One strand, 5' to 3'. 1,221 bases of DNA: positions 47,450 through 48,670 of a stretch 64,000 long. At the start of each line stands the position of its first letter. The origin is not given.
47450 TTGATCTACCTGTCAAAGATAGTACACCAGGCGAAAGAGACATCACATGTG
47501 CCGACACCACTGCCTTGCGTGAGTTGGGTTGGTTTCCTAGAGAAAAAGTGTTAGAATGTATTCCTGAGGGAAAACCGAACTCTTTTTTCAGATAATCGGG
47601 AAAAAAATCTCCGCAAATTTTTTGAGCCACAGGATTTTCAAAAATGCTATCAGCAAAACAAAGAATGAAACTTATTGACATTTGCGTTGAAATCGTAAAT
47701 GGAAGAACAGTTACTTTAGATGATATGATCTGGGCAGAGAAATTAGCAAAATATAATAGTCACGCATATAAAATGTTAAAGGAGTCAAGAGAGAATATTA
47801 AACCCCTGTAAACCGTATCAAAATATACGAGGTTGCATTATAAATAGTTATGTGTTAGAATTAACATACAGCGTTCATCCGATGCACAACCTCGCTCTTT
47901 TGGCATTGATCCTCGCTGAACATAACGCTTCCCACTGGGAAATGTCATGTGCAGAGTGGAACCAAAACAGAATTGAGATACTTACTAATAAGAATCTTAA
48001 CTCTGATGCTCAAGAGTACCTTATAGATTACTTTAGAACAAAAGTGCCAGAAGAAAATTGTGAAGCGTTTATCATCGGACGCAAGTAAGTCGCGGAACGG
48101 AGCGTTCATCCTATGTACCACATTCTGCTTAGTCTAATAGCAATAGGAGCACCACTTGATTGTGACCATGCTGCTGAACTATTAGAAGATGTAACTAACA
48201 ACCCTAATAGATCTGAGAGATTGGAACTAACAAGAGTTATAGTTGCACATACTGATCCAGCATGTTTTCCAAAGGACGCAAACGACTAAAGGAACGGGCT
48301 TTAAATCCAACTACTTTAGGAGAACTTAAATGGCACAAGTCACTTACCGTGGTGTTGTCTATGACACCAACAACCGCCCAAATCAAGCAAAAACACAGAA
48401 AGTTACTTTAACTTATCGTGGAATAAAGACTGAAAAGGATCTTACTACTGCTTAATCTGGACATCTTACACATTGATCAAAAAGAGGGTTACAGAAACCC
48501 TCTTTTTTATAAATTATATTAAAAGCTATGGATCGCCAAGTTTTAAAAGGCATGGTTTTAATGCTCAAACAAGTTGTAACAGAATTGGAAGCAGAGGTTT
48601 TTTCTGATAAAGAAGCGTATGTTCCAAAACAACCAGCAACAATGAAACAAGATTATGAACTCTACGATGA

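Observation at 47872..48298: Tandem glutamine-riboswitch-like aptamers, each carrying a whole gene inside its P2 loop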

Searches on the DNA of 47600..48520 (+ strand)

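Call 4: search_rna_families(source=window, start=47700, end=48500, threshold=evalue, max_evalue=10, show_alignments=6)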
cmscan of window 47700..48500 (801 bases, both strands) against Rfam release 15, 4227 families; matches with E-value up to 10: 2.
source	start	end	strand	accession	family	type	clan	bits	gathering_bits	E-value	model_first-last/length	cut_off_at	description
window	47917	47951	-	RF03346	mir-881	Gene; miRNA;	-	18.2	70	1.9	1-78/78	no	mir-881 microRNA precursor family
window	48314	48328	-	RF00390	TYMV_upPK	Cis-reg;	-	14.7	38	5.5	1-23/23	no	turnip yellow mosaic virus upstream pseudo-knot (TYMV_upPK)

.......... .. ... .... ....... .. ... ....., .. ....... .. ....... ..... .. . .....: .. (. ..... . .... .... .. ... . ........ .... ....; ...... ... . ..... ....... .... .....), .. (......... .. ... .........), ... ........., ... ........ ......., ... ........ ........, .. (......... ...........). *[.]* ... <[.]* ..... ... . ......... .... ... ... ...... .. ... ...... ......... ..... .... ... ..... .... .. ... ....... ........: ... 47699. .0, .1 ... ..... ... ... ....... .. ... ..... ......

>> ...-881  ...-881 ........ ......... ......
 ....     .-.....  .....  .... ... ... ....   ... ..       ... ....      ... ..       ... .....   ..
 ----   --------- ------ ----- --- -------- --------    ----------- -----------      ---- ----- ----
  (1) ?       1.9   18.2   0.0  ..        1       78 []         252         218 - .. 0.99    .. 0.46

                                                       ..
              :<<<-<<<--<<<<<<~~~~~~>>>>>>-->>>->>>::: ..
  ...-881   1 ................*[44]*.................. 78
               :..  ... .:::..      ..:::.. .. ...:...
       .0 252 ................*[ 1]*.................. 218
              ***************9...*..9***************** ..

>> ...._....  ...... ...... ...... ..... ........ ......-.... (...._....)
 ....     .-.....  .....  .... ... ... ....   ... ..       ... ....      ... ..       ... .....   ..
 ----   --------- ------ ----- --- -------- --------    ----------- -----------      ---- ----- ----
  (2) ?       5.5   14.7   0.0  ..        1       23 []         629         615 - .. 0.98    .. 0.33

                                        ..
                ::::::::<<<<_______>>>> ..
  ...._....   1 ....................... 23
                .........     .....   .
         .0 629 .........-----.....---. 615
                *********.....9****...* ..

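Call 7: search_dna_similar(query=window:47600-48520:+, collection=phages, mode=distant, max_rows=40)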
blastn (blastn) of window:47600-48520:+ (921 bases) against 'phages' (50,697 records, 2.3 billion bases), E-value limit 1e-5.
Records with a match: 384; places in all: 396; records where one place covers at least 80% of the query: 0.
Best place of each record, by identity: >=99% 37; 95-99% 251; 90-95% 25; 80-90% 42; 60-80% 29.
By first word of the organism name: Synechococcus 287; Cyanophage 65; Prochlorococcus 22; Marine 10.
By host as written in the record: - 126; Synechococcus 107; Synechococcus sp. 30; Synechococcus sp. WH7803 27; Synechococcus sp. WH8102 20; Synechococcus sp. WH 7803 11; Synechococcus sp. MW02 7; Parasynechococcus marenigrum WH 8102 6; and 21 more.
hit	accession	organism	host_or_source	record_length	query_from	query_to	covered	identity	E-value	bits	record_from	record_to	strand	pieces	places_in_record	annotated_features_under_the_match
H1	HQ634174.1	Prochlorococcus phage MED4-213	Prochlorococcus MED4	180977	302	771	51%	81.3%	1e-120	439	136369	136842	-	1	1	hypothetical protein (x2)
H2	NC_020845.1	Prochlorococcus phage MED4-213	Prochlorococcus MED4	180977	302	771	51%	81.3%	1e-120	439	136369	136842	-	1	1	hypothetical protein (x2)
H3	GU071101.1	Prochlorococcus phage P-HM1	Prochlorococcus sp. MED4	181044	302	771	51%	81.0%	4e-119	434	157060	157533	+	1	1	hypothetical protein (x3)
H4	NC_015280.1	Prochlorococcus phage P-HM1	Prochlorococcus sp. MED4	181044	302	771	51%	81.0%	4e-119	434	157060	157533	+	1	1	hypothetical protein (x3)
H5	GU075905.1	Prochlorococcus phage P-HM2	Prochlorococcus sp. MED4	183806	302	771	51%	80.4%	3e-115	421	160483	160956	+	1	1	hypothetical protein (x3)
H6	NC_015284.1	Prochlorococcus phage P-HM2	Prochlorococcus sp. MED4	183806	302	771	51%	80.4%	3e-115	421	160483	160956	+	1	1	hypothetical protein (x3)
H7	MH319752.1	Marine virus AG-345-F15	single cell amplified by WGA-X; seawater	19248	242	794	43%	70.5%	3e-19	181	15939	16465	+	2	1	record has no annotation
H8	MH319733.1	Marine virus AG-345-E02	single cell amplified by WGA-X; seawater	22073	242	791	43%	70.0%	3e-19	171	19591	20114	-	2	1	record has no annotation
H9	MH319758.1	Marine virus AG-345-O18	single cell amplified by WGA-X; seawater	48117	211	756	41%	71.8%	5e-23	185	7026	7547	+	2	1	record has no annotation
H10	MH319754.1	Marine virus AG-345-L05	single cell amplified by WGA-X; seawater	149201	240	768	41%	71.4%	2e-16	183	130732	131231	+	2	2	record has no annotation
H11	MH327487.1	Marine virus AG-341-P01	single cell amplified by WGA-X; seawater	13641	211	756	40%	70.0%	2e-15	159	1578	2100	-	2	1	record has no annotation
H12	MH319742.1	Marine virus AG-345-E15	single cell amplified by WGA-X; seawater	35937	252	756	37%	73.1%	9e-20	196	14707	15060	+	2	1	record has no annotation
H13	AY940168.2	Prochlorococcus phage P-SSM4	Prochlorococcus sp. NATL2A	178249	333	757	29%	73.7%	7e-15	162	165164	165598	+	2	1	hypothetical protein (x3)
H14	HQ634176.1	Cyanophage P-RSM3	Prochlorococcus NATL2A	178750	333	757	29%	73.7%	7e-15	162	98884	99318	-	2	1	hypothetical protein (x2)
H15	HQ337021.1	Prochlorococcus phage P-SSM3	Prochlorococcus marinus NATL2A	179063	333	757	29%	73.7%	7e-15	162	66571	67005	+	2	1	hypothetical protein (x3)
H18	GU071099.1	Prochlorococcus phage P-RSM4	Prochlorococcus sp. MIT9303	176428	273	516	26%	77.6%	8e-46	191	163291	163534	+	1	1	hypothetical protein (x2)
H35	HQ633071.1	Synechococcus phage S-SKS1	Synechococcus sp. WH7803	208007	476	757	14%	86.6%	5e-11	144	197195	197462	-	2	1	hypothetical protein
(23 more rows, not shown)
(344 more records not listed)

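Call 8: get_annotated_region(hit=H3, flank=700)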
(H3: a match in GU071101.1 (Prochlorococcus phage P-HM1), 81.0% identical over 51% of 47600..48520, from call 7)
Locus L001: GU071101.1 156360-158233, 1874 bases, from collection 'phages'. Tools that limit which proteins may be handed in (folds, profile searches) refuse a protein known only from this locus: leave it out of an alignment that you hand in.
description: Prochlorococcus phage P-HM1, complete genome.
organism: Prochlorococcus phage P-HM1 (NCBI taxid 445700)
taxonomy: Viruses; Duplodnaviria; Heunggongvirae; Uroviricota; Caudoviricetes; Eurybiavirus; Eurybiavirus PHM2
host: Prochlorococcus sp. MED4; source: -; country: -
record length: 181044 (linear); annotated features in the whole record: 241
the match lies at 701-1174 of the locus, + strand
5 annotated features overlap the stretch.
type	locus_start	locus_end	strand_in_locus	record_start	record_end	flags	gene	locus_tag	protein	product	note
CDS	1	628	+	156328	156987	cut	purM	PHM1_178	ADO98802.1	phosphoribosylaminoimidazole synthetase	T4-LIKE GC: 171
CDS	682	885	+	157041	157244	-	-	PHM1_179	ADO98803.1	hypothetical protein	T4-LIKE GC: 429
CDS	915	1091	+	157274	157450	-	-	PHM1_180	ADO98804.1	hypothetical protein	T4-LIKE GC: 541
CDS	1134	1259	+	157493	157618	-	-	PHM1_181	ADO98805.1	hypothetical protein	T4-LIKE GC: 542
CDS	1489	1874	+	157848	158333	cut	-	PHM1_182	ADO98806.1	NAD synthetase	T4-LIKE GC: 213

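Call 9: get_annotated_region(hit=H13, flank=700)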
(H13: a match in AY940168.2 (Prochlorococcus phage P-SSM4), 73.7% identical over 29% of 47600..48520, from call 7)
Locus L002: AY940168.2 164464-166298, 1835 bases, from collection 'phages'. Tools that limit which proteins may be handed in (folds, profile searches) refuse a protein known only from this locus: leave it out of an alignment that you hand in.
description: Prochlorococcus phage P-SSM4, complete genome.
organism: Prochlorococcus phage P-SSM4 (NCBI taxid 268747)
taxonomy: Viruses; Duplodnaviria; Heunggongvirae; Uroviricota; Caudoviricetes; Kyanoviridae; Ronodorvirus; Ronodorvirus ssm4
host: Prochlorococcus sp. NATL2A; source: -; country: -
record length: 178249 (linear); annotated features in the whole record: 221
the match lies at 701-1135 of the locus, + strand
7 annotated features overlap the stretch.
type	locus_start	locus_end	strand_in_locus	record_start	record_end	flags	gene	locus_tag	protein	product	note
CDS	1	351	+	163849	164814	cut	pstS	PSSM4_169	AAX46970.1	phosphate transporter subunit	T4-GC: 243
CDS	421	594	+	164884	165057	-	-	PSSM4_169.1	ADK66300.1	hypothetical protein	T4-GC: 428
CDS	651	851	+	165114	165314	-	-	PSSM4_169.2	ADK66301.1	hypothetical protein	T4-GC: 429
CDS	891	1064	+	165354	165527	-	-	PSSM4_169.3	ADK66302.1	hypothetical protein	T4-GC: 430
CDS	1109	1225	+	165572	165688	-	-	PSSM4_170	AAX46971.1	hypothetical protein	T4-GC: 431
CDS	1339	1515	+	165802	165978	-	-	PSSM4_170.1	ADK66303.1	hypothetical protein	T4-GC: 432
CDS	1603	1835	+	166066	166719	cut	talC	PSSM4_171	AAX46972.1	transaldolase-like protein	T4-GC: 239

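Call 10: get_annotated_region(hit=H35, flank=700)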
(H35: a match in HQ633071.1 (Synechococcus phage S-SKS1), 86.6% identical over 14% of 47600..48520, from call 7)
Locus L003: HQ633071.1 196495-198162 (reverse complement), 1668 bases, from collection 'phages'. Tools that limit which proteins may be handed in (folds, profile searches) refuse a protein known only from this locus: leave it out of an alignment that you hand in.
description: Synechococcus phage S-SKS1 genomic sequence.
organism: Synechococcus phage S-SKS1 (NCBI taxid 754042)
taxonomy: Viruses; Duplodnaviria; Heunggongvirae; Uroviricota; Caudoviricetes; Llyrvirus; Llyrvirus SSKS1
host: Synechococcus sp. WH7803; source: North Atlantic; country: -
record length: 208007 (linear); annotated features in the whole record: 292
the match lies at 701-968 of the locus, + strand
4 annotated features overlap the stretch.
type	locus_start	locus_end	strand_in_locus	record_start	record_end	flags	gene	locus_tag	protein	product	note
CDS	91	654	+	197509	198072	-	-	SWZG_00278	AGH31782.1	hypothetical protein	-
CDS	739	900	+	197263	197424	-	-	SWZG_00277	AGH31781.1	hypothetical protein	similar to gp197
CDS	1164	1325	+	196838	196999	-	-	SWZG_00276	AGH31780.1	hypothetical protein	-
CDS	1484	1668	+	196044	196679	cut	-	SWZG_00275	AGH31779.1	thymidylate synthase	-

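Call 11: get_annotated_region(hit=H18, flank=700)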
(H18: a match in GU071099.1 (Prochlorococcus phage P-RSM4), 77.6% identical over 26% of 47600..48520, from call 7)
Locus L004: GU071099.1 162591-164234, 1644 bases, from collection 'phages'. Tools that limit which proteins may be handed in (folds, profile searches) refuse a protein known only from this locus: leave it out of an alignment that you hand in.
description: Prochlorococcus phage P-RSM4, complete genome.
organism: Prochlorococcus phage P-RSM4 (NCBI taxid 444862)
taxonomy: Viruses; Duplodnaviria; Heunggongvirae; Uroviricota; Caudoviricetes; Kyanoviridae; Thaumasvirus; Thaumasvirus stim4
host: Prochlorococcus sp. MIT9303; source: Red Sea; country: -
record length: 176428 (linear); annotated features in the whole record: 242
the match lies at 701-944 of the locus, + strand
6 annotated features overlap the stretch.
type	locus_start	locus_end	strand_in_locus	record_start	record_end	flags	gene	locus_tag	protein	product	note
CDS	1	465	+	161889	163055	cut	nrdB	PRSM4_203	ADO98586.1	ribonucleotide reductase class Ia beta subunit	T4-LIKE GC: 204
CDS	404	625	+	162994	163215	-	-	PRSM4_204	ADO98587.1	hypothetical protein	T4-LIKE GC: 659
CDS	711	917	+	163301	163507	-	-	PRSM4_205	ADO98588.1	hypothetical protein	T4-LIKE GC: 429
CDS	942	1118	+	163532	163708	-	-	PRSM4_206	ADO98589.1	hypothetical protein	T4-LIKE GC: 430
CDS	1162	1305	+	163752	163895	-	-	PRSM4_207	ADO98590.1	hypothetical protein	T4-LIKE GC: 660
CDS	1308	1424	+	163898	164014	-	-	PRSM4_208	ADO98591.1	hypothetical protein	T4-LIKE GC: 661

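Call 17: search_rna_families(sources=[L001, L002, L003, L004], threshold=evalue, max_evalue=10, show_alignments=5)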
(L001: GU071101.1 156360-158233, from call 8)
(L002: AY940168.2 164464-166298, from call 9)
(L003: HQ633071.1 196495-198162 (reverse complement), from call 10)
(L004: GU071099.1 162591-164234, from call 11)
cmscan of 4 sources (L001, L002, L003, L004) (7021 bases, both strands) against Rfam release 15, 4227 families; matches with E-value up to 10: 8.
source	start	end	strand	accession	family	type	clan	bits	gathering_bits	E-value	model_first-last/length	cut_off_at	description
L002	366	551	+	RF01745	manA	Cis-reg;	-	184.1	55.2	1.2e-50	1-192/192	no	manA RNA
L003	682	729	+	RF01739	Glutamine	Cis-reg; riboswitch;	-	25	35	0.05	1-53/53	no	Glutamine riboswitch aptamer (glnA leader)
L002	1181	1343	-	RF01439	S_pombe_snR36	Gene; snRNA; snoRNA; HACA-box;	CL00035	18.1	50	8.3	1-164/164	no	small nucleolar RNA snR36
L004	1530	1635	+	RF00021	Spot_42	Gene; sRNA;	-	17.8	80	9.2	1-115/115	no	Spot 42 RNA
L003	462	508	+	RF00700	mir-375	Gene; miRNA;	-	17.2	46.7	5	1-67/67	no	mir-375 microRNA precursor family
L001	1506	1554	+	RF01139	sR2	Gene; snRNA; snoRNA; CD-box;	-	16.6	42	3.6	1-57/57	no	Small nucleolar RNA sR2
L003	1118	1180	+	RF00705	mir-202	Gene; miRNA;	-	16.5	51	8.9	1-76/76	no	mir-202 microRNA precursor family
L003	1610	1624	-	RF01119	sR32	Gene; snRNA; snoRNA; CD-box;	-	13.8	40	4.1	43-57/57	no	Small nucleolar RNA sR32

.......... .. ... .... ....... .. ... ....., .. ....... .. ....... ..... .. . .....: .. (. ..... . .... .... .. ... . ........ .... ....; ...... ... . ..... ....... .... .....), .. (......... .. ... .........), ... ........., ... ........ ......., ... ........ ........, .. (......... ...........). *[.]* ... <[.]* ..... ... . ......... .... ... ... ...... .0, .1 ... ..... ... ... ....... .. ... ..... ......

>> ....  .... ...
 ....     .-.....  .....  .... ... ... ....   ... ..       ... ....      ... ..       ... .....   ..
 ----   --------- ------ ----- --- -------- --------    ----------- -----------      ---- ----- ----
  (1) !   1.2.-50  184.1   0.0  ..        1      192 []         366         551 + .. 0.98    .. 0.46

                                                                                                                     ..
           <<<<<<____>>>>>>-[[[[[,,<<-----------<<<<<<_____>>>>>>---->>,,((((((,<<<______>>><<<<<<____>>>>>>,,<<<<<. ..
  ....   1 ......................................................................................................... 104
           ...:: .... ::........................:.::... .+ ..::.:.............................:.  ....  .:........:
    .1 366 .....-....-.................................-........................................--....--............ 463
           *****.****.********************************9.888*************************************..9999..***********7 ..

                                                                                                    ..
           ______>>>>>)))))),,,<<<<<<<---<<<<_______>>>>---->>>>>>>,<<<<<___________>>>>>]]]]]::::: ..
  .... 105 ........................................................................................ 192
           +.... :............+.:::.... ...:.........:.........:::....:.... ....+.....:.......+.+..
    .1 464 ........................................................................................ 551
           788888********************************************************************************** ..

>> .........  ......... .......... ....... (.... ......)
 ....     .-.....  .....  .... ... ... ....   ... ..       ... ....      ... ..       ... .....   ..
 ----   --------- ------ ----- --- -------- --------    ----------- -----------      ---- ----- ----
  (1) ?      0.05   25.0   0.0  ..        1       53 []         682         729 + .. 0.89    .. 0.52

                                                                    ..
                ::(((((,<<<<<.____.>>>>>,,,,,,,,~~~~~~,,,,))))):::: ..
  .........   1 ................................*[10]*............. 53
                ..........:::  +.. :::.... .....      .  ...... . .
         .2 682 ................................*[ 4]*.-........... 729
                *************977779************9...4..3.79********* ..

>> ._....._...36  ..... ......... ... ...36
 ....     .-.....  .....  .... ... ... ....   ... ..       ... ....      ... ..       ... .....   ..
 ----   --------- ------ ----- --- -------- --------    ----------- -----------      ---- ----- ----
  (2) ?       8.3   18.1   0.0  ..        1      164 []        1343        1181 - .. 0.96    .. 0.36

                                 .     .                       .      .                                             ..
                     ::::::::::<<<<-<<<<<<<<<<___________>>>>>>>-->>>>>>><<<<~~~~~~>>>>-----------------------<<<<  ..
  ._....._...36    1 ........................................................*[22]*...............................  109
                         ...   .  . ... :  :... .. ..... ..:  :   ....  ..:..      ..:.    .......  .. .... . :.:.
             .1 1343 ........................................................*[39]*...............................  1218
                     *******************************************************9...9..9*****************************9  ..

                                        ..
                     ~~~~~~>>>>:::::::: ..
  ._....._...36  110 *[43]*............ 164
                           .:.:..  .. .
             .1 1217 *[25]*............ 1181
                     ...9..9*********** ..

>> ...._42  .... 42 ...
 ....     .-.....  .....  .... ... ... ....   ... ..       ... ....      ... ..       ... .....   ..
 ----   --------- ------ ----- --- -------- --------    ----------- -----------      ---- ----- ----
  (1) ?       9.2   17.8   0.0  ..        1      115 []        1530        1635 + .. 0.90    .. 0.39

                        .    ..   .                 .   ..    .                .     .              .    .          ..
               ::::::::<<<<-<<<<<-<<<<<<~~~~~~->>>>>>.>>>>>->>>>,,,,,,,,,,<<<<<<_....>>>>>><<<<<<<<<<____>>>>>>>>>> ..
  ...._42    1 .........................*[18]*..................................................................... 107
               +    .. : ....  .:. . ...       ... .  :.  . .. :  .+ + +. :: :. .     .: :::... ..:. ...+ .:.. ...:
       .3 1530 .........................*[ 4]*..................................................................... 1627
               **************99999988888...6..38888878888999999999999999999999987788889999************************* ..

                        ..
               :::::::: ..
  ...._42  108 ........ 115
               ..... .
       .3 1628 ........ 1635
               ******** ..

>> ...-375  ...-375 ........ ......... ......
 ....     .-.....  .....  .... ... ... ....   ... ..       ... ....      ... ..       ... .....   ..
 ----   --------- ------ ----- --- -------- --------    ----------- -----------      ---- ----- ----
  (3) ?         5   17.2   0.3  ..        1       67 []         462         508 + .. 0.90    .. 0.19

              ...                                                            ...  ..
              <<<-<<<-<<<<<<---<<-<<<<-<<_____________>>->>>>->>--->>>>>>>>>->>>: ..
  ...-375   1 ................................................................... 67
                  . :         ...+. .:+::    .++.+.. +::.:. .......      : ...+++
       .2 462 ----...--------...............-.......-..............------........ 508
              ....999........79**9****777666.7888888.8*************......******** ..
